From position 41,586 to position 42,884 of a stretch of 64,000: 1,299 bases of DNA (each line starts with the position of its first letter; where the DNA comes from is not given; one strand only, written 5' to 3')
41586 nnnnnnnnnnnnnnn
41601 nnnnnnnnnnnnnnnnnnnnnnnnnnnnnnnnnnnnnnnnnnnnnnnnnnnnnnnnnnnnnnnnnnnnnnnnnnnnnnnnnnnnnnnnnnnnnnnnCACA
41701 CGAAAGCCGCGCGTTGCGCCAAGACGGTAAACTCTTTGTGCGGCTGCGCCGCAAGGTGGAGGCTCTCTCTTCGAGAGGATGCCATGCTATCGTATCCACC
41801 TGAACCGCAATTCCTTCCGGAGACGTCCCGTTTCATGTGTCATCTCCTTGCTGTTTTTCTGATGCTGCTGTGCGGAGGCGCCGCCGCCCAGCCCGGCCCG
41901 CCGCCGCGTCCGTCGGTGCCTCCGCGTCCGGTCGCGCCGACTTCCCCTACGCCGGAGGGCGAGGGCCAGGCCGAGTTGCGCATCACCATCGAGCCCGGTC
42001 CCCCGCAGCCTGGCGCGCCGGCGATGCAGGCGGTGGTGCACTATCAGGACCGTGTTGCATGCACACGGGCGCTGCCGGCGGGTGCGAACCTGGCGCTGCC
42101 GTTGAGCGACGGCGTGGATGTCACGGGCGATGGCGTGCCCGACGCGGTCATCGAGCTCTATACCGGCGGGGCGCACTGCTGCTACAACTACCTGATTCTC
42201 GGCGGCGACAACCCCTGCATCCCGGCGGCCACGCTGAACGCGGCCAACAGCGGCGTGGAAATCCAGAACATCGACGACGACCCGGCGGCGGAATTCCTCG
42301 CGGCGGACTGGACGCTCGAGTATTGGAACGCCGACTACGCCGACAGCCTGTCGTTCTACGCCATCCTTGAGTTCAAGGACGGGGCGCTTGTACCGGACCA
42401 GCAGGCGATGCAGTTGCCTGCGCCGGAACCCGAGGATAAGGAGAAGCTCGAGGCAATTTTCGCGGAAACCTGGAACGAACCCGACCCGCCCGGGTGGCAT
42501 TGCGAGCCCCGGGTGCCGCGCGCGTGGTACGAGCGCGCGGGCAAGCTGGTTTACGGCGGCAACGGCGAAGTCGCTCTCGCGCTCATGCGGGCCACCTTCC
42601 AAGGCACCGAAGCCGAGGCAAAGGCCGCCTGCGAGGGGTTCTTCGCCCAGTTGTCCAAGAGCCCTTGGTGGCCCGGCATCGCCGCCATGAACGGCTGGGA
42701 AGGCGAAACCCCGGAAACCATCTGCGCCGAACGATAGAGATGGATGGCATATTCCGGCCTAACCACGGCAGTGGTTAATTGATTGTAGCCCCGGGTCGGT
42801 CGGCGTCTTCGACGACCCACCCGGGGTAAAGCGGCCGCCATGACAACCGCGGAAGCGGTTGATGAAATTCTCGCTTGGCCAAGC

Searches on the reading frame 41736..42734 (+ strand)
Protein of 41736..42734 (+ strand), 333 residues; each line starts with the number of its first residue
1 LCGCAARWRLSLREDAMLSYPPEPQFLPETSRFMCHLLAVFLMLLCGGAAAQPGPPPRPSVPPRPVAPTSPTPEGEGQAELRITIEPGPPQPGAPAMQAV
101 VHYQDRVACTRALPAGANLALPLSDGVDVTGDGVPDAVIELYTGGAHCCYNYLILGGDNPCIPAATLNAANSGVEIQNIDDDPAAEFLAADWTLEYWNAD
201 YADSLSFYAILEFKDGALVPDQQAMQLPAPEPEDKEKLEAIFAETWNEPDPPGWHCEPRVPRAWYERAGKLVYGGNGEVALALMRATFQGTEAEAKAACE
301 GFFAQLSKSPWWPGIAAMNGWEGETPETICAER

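Call 12: search_protein_families(library=pfam, proteins=[window:41736-42734:+], max_evalue=0.001)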
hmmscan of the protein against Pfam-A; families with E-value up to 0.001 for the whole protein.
window:41736-42734:+ (333 aa): 0 families

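Call 81: search_protein_families(library=pfam, proteins=[window:41781-42734:+], max_evalue=0.001)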
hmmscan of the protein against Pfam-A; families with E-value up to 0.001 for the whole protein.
window:41781-42734:+ (318 aa): 0 families

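Call 84: search_protein_families(library=padloc, proteins=[window:41781-42734:+], max_evalue=0.001)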
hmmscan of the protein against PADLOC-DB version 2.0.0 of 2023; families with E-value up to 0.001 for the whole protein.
window:41781-42734:+ (318 aa): 0 families
